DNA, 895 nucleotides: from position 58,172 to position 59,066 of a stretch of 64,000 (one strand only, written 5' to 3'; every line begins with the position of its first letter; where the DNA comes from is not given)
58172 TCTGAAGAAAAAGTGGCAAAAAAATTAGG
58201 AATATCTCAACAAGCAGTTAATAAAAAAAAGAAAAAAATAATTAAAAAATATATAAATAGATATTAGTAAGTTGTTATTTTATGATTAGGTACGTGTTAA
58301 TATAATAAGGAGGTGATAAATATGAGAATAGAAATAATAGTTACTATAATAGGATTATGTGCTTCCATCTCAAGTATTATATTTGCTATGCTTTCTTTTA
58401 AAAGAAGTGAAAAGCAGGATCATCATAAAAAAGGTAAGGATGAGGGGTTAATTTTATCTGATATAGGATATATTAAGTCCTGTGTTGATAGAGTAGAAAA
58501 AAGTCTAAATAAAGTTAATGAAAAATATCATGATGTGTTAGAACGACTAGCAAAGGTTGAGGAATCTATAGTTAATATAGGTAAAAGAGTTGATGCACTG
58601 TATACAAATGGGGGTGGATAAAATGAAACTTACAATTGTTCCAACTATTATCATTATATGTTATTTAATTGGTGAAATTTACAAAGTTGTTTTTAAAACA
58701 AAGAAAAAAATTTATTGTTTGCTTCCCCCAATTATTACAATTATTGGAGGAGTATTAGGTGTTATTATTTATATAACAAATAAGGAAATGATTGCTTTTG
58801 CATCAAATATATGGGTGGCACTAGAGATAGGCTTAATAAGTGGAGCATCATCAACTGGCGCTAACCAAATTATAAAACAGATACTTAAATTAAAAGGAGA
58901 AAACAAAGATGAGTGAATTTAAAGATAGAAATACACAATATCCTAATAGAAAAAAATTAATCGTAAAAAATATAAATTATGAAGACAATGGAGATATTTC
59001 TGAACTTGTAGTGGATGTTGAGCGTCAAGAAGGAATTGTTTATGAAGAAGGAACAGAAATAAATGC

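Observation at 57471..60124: TcdR-family sigma–BhlA/UviB–holin–cargo module bounded by near-identical 33-nt hairpin repeats: candidate holin-dependent toxin-release system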

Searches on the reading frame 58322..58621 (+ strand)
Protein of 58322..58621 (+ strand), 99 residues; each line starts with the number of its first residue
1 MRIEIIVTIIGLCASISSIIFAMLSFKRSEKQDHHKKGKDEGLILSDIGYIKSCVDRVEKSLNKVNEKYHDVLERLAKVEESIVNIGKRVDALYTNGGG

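Call 3: search_protein_families(library=pfam, proteins=[window:58322-58621:+], max_evalue=0.1)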
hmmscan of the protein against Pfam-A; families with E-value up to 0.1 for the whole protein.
window:58322-58621:+ (99 aa): 5 families
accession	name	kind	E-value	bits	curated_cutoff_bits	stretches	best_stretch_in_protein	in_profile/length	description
PF06419.17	COG6_N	-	0.001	19.6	27.4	1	40-95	27-82/114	Conserved oligomeric complex COG6, N-terminal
PF13273.12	DUF4064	-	0.031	15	32.1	1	3-33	4-37/102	Protein of unknown function (DUF4064)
PF05531.17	NPV_P10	-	0.037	15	29.8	1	43-91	8-59/75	Nucleopolyhedrovirus P10 protein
PF10779.14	XhlA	-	0.044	14.4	34.7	1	51-94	2-45/67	Haemolysin XhlA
PF22715.1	SNaCT9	-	0.053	14.3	27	1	36-86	87-136/137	Short NACHT-associated C-Terminal domain, family 9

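Call 4: search_protein_families(library=phrogs, proteins=[window:58322-58621:+], max_evalue=0.1)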
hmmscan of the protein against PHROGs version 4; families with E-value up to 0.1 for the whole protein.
window:58322-58621:+ (99 aa): 11 families
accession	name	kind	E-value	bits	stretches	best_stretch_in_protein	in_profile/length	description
phrog_1863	-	unknown function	9.1e-16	58.6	1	4-94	2-92/97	-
phrog_5553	-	unknown function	0.004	18.4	1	44-95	19-70/114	-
phrog_31681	-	unknown function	0.016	16.7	1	51-92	41-85/124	-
phrog_3413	-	unknown function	0.024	16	1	6-79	9-69/106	-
phrog_18494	-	unknown function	0.063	14.7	1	22-83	30-92/99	-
phrog_2990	-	unknown function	0.068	14.4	1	56-92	57-93/133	-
phrog_12849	-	unknown function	0.083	13.9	1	13-69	80-137/163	-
phrog_12015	-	unknown function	0.084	13.5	1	55-93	121-159/165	-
phrog_12590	-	unknown function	0.086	14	0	50-81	15-46/94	-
phrog_699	-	unknown function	0.092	13.7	0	53-86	8-41/80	-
phrog_11497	-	moron, auxiliary metabolic gene and host takeover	0.095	13.8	0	6-31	30-55/55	membrane protein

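Call 24: search_protein_families(library=ncbifam, proteins=[window:58322-58621:+], max_evalue=0.1)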
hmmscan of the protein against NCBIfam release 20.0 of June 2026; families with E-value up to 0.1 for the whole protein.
window:58322-58621:+ (99 aa): 4 families
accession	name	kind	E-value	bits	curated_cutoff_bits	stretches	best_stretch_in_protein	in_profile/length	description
TIGR04561.1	membra_charge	hypoth_equivalog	0.0013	18.9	30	0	3-37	14-48/82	TIGR04561 family membrane protein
TIGR04527.1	mycoplas_twoTM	subfamily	0.024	14.3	125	1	17-90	57-130/248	MG_279/MG_280 family protein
NF008923.0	PRK12284.1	equivalog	0.038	12.8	597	1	24-90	250-314/431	tryptophan--tRNA ligase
TIGR02978.1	phageshock_pspC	equivalog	0.07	13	104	1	3-85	33-109/121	envelope stress response membrane protein PspC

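Call 90: search_protein_families(library=padloc, proteins=[window:58322-58621:+], max_evalue=0.01)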
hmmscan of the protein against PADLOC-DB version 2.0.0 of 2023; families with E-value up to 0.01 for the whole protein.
window:58322-58621:+ (99 aa): 1 family
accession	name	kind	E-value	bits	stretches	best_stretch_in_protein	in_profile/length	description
PDLC00067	GajA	-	0.00028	17.5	1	15-92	158-235/604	AAA ATPase domain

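Call 91: search_dna_similar(query=window:58322-58621:+, collection=phages, mode=protein, max_evalue=0.01, max_rows=15)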
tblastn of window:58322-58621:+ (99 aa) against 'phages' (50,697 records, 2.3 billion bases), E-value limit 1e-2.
Records with a match: 2; places in all: 2; records where one place covers at least 80% of the query: 2.
Best place of each record, by identity: <60% 2.
By first word of the organism name: Phage 1; Roseburia 1.
By host as written in the record: - 2.
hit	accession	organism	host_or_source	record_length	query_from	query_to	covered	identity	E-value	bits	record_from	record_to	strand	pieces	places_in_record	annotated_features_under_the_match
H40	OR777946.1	Phage nd12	-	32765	3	91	90%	27.2%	1e-5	47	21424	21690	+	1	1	hypothetical protein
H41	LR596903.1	Roseburia phage Shimadzu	-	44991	3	90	89%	26.1%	1e-3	42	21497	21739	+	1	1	none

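Call 93: get_annotated_region(hit=H40, flank=4000)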
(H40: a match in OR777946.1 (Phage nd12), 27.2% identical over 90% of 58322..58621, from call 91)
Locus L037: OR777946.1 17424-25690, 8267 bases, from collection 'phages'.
description: Phage nd12, complete genome.
organism: Phage nd12 (NCBI taxid 3110882)
taxonomy: Viruses; Duplodnaviria; Heunggongvirae; Uroviricota; Caudoviricetes
host: -; source: -; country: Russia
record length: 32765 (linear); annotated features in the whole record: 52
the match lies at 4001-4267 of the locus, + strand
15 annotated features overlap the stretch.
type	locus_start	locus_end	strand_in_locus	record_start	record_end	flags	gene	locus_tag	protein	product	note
CDS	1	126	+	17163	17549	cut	-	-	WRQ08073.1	hypothetical protein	-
CDS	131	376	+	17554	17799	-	-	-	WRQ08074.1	hypothetical protein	-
CDS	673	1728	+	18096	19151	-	-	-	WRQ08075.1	hypothetical protein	-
CDS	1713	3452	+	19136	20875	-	-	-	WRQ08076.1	hypothetical protein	-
CDS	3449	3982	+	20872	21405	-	-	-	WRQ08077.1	hypothetical protein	-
CDS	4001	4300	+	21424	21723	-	-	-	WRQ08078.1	hypothetical protein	-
CDS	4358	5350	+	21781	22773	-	-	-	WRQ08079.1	N-acetylmuramoyl-L-alanine amidase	-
CDS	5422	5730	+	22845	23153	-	-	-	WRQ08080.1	hypothetical protein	-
CDS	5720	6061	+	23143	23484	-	-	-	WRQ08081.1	hypothetical protein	-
CDS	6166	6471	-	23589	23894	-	-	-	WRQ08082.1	hypothetical protein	-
CDS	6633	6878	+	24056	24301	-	-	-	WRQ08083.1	hypothetical protein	-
CDS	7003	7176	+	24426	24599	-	-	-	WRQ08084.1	hypothetical protein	-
CDS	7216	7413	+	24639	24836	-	-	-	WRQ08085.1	hypothetical protein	-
CDS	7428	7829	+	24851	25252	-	-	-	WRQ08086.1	hypothetical protein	-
CDS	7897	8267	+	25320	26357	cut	-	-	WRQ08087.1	IS30 family transposase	-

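Call 94: get_annotated_region(hit=H41, flank=4000)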
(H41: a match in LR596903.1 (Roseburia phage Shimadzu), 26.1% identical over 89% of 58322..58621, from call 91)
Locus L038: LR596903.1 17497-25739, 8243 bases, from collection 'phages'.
description: Roseburia phage Shimadzu genome assembly, chromosome: 1.
organism: Roseburia phage Shimadzu (NCBI taxid 2570913)
taxonomy: Viruses; Duplodnaviria; Heunggongvirae; Uroviricota; Caudoviricetes
host: -; source: -; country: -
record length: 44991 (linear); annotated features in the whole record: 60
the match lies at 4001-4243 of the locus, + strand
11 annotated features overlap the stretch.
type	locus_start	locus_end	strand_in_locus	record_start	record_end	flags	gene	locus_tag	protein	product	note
CDS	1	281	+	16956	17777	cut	orf21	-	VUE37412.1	tail protein P2_I family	-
CDS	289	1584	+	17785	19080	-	orf22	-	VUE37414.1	tail fibre protein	-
CDS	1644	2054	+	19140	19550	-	orf23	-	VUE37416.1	Avd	-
CDS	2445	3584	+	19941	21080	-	orf24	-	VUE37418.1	Reverse transcriptase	-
CDS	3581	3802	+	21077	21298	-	orf25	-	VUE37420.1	hypothetical protein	-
CDS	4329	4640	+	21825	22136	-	orf26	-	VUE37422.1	hypothetical protein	-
CDS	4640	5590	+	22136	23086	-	orf27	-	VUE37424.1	Endolysin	-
CDS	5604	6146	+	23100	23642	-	orf28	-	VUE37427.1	hypothetical protein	-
CDS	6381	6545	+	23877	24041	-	orf29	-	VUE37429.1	hypothetical protein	-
CDS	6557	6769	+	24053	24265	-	orf30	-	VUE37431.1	hypothetical protein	-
CDS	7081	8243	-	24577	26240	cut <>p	orf31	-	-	Integrase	-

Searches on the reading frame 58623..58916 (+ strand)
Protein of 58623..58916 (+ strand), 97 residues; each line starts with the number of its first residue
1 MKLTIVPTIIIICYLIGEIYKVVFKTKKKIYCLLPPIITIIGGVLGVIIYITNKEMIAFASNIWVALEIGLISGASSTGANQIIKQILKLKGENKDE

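Call 3: search_protein_families(library=pfam, proteins=[window:58623-58916:+], max_evalue=0.1)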
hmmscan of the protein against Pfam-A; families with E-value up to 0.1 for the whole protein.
window:58623-58916:+ (97 aa): 1 family
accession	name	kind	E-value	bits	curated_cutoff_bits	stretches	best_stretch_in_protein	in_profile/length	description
PF16079.10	Phage_holin_5_2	-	5e-09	36.7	29.2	1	9-87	1-76/76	Phage holin family Hol44, in holin superfamily V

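Call 4: search_protein_families(library=phrogs, proteins=[window:58623-58916:+], max_evalue=0.1)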
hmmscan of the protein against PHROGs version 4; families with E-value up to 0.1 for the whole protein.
window:58623-58916:+ (97 aa): 2 families
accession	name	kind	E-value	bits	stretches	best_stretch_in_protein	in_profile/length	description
phrog_1129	-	lysis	1.7e-09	38.6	1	4-91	9-84/86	holin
phrog_1299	-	lysis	0.00024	21.8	1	10-94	14-90/100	holin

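Call 24: search_protein_families(library=ncbifam, proteins=[window:58623-58916:+], max_evalue=0.1)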
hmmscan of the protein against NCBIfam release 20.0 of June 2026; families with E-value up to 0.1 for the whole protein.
window:58623-58916:+ (97 aa): 1 family
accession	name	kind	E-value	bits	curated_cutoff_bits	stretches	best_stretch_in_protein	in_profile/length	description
NF004871.0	PRK06228.1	equivalog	0.026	14.4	135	1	17-59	20-63/133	F0F1 ATP synthase subunit epsilon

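Call 90: search_protein_families(library=padloc, proteins=[window:58623-58916:+], max_evalue=0.01)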
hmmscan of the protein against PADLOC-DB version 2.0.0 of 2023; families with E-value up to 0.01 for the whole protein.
window:58623-58916:+ (97 aa): 0 families

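Call 92: search_dna_similar(query=window:58623-58916:+, collection=phages, mode=protein, max_evalue=0.01, max_rows=15)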
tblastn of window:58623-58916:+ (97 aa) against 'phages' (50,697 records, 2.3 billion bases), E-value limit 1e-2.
No match.
